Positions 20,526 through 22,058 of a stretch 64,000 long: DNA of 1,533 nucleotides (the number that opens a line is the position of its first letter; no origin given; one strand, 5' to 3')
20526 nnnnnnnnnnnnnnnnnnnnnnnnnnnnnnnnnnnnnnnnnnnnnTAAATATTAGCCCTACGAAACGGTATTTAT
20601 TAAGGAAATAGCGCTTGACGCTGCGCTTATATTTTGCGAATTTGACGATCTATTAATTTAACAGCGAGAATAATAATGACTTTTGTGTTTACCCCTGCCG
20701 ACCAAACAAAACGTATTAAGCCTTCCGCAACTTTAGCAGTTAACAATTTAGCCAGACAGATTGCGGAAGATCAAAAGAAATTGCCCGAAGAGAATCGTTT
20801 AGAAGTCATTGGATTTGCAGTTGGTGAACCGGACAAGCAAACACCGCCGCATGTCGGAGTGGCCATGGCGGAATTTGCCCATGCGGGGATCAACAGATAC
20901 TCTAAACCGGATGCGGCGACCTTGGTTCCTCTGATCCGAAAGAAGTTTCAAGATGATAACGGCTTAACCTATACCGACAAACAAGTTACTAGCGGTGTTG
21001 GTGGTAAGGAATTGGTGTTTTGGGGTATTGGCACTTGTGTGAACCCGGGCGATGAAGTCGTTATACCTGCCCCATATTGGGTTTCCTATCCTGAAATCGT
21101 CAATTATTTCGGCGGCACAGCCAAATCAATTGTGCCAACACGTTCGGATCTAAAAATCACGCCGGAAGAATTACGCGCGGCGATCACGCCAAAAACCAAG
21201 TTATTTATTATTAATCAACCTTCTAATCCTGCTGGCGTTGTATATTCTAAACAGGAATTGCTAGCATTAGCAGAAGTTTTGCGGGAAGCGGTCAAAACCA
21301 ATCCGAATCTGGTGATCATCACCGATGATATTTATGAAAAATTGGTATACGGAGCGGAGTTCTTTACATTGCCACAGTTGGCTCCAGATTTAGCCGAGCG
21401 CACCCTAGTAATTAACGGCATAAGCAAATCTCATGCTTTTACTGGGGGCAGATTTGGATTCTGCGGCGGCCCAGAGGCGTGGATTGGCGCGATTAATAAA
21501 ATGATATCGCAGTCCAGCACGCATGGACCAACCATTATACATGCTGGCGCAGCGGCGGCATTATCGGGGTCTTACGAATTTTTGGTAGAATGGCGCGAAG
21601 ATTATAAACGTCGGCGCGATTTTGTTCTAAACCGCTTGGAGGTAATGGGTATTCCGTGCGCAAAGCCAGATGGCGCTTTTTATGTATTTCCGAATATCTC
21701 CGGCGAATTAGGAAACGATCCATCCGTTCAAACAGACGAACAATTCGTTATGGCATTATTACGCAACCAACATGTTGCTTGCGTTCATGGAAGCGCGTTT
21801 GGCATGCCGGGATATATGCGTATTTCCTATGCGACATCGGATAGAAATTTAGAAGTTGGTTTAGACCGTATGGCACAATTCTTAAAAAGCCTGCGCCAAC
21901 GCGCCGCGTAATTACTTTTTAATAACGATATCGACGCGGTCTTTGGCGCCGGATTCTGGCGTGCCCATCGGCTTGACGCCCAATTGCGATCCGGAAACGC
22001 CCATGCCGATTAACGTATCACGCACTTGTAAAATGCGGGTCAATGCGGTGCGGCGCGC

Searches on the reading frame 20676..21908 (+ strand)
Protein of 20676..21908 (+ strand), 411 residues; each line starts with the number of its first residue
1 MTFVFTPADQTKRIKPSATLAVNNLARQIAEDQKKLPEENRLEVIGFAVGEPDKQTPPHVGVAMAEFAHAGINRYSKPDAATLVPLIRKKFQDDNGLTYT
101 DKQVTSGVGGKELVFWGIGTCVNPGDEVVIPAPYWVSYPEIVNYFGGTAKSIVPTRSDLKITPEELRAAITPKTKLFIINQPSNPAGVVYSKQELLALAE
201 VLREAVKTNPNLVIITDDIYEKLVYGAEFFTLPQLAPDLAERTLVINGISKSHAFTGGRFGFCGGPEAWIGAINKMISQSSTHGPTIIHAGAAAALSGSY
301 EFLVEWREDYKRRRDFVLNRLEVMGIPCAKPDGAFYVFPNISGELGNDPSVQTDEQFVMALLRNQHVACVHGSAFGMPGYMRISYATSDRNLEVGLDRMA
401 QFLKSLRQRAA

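Call 14: find_encoding_contigs(protein=window:20676-21908:+, flank=10000, max_places=2)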
Protein window:20676-21908:+ (411 aa): 11 contigs read that carry it; 2 places shown.
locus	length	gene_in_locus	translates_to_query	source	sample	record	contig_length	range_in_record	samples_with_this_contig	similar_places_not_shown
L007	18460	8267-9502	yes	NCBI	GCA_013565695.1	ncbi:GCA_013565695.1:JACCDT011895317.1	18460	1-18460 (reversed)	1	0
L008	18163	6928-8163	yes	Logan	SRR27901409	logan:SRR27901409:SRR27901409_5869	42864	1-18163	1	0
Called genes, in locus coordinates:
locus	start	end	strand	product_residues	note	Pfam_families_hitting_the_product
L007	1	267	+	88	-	?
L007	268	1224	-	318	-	PF00532:Peripla_BP_1, PF13377:Peripla_BP_3 (faint), PF13407:Peripla_BP_4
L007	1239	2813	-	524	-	PF00171:Aldedh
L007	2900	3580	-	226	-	PF06242:TrcR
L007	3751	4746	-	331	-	PF08240:ADH_N, PF00107:ADH_zinc_N, PF13602:ADH_zinc_N_2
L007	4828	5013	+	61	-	PF06698:DUF1192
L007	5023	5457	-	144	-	-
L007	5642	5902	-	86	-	PF01197:Ribosomal_L31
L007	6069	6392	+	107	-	PF01491:Frataxin_Cyay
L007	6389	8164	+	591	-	PF00664:ABC_membrane, PF00005:ABC_tran, PF02463:SMC_N (faint)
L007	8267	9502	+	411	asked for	PF00155:Aminotran_1_2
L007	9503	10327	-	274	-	PF00691:OmpA (weak)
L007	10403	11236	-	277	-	PF00459:Inositol_P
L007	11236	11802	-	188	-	PF08207:EFP_N, PF01132:EFP, PF09285:Elong-fact-P_C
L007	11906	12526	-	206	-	PF02581:TMP-TENI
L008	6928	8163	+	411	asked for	PF00155:Aminotran_1_2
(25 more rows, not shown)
